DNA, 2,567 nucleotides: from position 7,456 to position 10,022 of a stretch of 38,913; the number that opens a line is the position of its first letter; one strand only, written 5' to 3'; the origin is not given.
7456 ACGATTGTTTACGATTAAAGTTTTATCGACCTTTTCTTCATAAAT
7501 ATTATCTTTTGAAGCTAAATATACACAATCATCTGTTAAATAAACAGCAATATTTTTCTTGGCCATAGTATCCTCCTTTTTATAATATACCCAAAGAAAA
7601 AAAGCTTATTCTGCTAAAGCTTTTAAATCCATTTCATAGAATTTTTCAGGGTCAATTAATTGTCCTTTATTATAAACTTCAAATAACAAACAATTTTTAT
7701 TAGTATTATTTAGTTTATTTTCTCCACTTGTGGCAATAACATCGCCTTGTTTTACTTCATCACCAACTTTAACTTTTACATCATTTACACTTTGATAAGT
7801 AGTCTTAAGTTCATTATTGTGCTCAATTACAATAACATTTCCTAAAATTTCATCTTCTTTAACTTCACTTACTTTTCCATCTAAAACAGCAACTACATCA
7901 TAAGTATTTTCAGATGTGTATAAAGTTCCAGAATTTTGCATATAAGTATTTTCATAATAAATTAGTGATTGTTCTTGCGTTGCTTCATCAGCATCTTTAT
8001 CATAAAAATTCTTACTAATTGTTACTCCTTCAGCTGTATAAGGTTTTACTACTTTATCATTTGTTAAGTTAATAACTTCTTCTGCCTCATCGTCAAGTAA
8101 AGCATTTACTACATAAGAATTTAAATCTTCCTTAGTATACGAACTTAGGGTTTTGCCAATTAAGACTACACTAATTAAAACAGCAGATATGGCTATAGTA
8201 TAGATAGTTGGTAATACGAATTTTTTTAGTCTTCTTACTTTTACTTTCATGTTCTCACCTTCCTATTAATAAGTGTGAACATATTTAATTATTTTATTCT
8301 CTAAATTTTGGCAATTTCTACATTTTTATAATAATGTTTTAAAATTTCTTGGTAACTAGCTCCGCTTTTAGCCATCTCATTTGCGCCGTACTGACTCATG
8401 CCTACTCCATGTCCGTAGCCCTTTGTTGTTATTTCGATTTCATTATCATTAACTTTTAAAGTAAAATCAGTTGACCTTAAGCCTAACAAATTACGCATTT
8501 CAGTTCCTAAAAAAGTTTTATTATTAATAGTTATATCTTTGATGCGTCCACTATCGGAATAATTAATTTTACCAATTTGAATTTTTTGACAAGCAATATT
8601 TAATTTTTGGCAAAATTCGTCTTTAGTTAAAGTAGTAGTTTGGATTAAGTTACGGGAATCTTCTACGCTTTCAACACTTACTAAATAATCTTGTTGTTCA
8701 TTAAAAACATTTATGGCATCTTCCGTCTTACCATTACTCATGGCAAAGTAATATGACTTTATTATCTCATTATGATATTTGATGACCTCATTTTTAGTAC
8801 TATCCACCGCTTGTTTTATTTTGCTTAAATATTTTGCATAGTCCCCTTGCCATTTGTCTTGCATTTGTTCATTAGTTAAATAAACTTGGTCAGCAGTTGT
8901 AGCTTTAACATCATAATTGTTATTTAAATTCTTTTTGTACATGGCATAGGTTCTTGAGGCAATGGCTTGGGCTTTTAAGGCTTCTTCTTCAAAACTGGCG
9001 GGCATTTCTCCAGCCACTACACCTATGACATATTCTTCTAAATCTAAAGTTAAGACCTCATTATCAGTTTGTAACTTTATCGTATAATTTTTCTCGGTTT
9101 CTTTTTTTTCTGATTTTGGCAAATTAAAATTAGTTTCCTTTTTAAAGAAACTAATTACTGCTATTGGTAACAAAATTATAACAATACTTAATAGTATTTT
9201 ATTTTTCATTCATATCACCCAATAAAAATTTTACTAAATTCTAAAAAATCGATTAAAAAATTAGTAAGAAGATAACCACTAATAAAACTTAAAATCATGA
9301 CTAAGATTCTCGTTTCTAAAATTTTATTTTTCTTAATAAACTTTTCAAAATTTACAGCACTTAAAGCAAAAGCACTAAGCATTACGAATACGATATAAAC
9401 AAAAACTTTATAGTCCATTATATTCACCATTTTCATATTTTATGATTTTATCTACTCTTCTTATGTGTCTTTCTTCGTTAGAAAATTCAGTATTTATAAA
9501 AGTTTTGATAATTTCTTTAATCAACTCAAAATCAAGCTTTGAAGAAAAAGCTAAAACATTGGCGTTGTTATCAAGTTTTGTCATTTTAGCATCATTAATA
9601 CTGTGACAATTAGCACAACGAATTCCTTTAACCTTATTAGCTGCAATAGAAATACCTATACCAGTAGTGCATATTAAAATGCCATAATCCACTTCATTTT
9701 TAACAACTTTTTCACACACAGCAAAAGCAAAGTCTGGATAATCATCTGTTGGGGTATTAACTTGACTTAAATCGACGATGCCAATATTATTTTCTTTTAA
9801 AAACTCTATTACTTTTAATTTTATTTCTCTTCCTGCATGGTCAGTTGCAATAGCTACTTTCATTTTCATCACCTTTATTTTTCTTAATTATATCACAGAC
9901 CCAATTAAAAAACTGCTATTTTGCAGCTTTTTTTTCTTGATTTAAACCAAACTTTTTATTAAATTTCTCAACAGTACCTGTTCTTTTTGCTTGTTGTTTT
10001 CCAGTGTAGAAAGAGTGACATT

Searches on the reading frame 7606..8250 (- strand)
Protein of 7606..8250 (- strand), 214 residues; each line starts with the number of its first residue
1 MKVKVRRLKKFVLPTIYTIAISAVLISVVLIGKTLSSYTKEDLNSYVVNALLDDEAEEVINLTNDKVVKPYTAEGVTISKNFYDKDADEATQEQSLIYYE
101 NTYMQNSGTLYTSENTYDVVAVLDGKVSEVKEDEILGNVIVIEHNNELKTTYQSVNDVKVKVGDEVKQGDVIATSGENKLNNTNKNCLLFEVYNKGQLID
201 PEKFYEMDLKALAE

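Call 47: search_protein_families(library=pfam, proteins=[window:7606-8250:-], max_evalue=0.0001)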
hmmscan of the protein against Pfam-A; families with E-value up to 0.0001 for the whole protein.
window:7606-8250:- (214 aa): 1 family
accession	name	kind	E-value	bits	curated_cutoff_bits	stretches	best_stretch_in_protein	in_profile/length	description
PF01551.29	Peptidase_M23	-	4.9e-21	75.2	28.7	1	107-201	4-96/96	Peptidase family M23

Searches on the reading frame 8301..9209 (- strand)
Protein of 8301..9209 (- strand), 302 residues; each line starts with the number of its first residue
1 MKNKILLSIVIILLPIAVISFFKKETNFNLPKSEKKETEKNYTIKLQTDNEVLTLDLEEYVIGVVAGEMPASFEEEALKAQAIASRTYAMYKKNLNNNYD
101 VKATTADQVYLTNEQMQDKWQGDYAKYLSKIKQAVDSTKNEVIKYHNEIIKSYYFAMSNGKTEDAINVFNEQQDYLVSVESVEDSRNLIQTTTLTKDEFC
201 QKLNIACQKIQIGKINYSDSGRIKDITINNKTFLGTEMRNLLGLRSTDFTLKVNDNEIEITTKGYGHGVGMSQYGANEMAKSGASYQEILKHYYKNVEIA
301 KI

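Call 47: search_protein_families(library=pfam, proteins=[window:8301-9209:-], max_evalue=0.0001)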
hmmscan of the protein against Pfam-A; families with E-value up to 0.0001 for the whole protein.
window:8301-9209:- (302 aa): 1 family
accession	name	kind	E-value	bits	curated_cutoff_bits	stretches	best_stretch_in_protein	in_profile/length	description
PF08486.15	SpoIID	-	1.2e-27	96.8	23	1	50-145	6-97/97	Stage II sporulation protein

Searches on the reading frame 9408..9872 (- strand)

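Call 25: search_protein_families(library=pfam, proteins=[window:9408-9872:-], max_evalue=0.01)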
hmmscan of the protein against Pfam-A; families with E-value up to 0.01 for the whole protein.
window:9408-9872:- (154 aa): 2 families
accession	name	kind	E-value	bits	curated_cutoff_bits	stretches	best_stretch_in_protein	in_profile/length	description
PF02502.23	LacAB_rpiB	-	1.9e-48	164.4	24.7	1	6-143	1-138/138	Ribose/Galactose Isomerase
PF14272.11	Gly_rich_SFCGS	-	0.0021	18.5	27.3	1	55-126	41-112/114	Glycine-rich SFCGS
